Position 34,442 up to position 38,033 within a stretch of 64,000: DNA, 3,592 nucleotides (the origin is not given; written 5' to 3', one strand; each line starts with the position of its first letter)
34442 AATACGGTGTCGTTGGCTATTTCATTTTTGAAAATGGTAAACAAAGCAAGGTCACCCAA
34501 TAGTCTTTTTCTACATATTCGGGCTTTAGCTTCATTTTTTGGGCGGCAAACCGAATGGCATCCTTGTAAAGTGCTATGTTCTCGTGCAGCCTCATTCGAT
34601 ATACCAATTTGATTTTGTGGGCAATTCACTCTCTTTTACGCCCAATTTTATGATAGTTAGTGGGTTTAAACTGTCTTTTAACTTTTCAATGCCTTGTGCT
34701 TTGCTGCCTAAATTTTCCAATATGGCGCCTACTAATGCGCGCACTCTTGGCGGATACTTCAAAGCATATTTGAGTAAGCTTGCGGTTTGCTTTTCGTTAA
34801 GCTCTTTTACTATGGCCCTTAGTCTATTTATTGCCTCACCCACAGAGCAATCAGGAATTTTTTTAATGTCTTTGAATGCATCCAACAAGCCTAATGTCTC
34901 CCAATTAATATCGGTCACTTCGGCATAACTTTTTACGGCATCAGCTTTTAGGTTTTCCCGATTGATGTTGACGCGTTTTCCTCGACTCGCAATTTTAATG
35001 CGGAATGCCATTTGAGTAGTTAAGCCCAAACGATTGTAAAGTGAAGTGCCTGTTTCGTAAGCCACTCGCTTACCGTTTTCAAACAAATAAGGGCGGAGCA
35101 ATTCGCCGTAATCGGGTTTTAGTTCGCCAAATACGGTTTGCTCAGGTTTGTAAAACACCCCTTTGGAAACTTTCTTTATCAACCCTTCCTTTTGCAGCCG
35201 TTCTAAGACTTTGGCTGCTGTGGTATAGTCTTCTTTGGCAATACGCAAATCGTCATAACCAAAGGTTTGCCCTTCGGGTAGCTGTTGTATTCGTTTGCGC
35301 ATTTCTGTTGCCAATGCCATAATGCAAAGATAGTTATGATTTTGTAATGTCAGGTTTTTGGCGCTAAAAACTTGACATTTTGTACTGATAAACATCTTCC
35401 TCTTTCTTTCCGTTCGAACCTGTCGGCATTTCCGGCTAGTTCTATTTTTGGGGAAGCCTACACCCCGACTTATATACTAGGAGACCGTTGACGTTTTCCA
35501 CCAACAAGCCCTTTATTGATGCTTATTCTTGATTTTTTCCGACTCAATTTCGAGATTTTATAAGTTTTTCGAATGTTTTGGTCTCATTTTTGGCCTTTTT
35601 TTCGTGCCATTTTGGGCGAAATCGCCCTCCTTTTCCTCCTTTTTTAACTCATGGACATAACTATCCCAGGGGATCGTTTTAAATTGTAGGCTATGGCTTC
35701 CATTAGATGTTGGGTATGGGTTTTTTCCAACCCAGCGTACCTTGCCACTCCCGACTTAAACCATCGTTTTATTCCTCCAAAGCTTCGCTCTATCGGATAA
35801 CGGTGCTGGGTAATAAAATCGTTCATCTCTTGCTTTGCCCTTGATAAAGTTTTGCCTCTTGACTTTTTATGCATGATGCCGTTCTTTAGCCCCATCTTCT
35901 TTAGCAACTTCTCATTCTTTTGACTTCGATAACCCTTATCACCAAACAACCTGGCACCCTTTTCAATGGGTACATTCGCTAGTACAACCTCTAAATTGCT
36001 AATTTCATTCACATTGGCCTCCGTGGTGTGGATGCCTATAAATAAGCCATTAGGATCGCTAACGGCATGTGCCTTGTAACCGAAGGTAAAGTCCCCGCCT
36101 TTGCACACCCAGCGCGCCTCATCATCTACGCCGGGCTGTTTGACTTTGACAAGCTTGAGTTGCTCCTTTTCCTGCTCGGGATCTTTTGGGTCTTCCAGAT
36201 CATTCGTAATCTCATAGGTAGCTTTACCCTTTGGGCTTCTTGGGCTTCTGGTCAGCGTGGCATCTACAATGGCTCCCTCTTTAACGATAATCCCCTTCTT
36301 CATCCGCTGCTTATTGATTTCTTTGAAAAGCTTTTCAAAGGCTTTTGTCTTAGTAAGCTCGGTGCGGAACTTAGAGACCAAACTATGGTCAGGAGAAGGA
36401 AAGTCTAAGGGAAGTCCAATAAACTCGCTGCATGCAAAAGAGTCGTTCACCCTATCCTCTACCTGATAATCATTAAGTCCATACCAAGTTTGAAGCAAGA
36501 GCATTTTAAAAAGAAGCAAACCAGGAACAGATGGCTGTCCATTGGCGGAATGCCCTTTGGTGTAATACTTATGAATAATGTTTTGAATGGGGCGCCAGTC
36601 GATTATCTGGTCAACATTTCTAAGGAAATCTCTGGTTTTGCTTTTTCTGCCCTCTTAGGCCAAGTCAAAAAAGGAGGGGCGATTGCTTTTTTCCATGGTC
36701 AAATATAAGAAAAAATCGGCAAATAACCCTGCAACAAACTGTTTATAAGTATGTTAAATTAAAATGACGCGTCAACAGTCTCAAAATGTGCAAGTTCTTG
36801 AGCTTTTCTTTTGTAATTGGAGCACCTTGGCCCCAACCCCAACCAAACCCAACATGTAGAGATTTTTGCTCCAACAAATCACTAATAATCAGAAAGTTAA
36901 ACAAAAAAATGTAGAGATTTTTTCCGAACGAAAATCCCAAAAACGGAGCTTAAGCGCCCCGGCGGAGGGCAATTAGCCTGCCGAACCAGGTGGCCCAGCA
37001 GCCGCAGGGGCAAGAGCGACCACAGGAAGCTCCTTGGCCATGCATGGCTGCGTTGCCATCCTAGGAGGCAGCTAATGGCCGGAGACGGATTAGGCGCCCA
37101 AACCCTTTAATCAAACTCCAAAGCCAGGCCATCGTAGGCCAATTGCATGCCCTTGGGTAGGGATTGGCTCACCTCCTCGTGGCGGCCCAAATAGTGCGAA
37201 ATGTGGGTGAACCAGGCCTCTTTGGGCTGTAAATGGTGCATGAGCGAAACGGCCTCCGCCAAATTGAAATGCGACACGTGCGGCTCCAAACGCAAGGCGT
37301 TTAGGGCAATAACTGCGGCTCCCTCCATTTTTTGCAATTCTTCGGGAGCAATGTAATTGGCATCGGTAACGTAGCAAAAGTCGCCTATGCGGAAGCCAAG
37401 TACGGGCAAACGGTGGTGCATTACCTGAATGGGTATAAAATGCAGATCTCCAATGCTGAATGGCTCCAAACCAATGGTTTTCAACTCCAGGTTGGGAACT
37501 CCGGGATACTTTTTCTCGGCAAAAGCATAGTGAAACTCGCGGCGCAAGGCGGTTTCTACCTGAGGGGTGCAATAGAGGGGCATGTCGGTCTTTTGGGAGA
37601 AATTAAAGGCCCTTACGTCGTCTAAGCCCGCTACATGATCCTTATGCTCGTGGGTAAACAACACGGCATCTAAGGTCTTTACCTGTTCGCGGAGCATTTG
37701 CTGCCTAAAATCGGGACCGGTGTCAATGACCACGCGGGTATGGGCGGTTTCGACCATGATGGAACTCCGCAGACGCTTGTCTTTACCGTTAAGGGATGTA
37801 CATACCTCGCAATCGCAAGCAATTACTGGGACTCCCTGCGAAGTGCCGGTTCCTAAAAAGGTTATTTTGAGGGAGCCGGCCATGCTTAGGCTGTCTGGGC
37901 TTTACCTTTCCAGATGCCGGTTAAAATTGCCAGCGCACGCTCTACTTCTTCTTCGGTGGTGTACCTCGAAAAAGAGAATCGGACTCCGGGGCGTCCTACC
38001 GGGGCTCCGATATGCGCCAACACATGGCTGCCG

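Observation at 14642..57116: Eight-copy family of ~145-bp elements with conserved ends and loop but freely covarying stems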

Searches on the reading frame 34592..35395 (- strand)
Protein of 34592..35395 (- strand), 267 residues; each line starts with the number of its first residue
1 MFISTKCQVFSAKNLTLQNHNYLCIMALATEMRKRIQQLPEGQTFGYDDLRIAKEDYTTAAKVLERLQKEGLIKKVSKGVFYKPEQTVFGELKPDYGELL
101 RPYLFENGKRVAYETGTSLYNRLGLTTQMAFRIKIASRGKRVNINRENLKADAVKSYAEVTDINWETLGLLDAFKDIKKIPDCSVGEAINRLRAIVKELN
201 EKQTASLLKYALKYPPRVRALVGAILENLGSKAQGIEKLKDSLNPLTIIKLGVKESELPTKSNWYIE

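Call 84: search_protein_families(library=pfam, proteins=[window:34592-35395:-], max_evalue=0.001)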
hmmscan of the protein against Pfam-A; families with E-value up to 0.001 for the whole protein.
window:34592-35395:- (267 aa): 1 family
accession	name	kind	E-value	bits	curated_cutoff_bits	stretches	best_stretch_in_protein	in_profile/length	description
PF19570.5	DUF6088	-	7.8e-08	32.7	25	1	34-140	4-109/172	Family of unknown function (DUF6088)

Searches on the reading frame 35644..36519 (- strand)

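Call 18: search_protein_families(library=pfam, proteins=[window:35644-36519:-])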
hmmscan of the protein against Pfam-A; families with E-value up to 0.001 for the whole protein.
window:35644-36519:- (291 aa): 6 families
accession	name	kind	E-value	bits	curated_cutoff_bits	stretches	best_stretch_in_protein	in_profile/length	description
PF01609.27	DDE_Tnp_1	-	2e-24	86.9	23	1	81-280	5-200/200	Transposase DDE domain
PF05598.16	DUF772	-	3.2e-15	56.3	23.1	1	2-68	9-74/74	Transposase domain (DUF772)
PF13612.12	DDE_Tnp_1_3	-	1.2e-07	32.3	27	1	144-252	42-143/155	Transposase DDE domain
PF13751.12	DDE_Tnp_1_6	-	1.5e-07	32.2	25.1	1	223-282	63-123/125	Transposase DDE domain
PF13359.12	DDE_Tnp_4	-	3.2e-06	27.3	24.8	1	124-255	6-132/158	DDE superfamily endonuclease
PF13586.12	DDE_Tnp_1_2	-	0.00022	22.1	29.2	1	193-255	3-60/86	Transposase DDE domain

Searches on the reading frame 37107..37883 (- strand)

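Call 18: search_protein_families(library=pfam, proteins=[window:37107-37883:-])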
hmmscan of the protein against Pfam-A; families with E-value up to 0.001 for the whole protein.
window:37107-37883:- (258 aa): 2 families
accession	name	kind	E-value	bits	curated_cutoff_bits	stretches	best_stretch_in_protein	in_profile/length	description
PF12706.13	Lactamase_B_2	-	1.5e-39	136.2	27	1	49-228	1-200/200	Beta-lactamase superfamily domain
PF00753.33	Lactamase_B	-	8.9e-12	45.8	22.7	1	39-183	6-158/196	Metallo-beta-lactamase superfamily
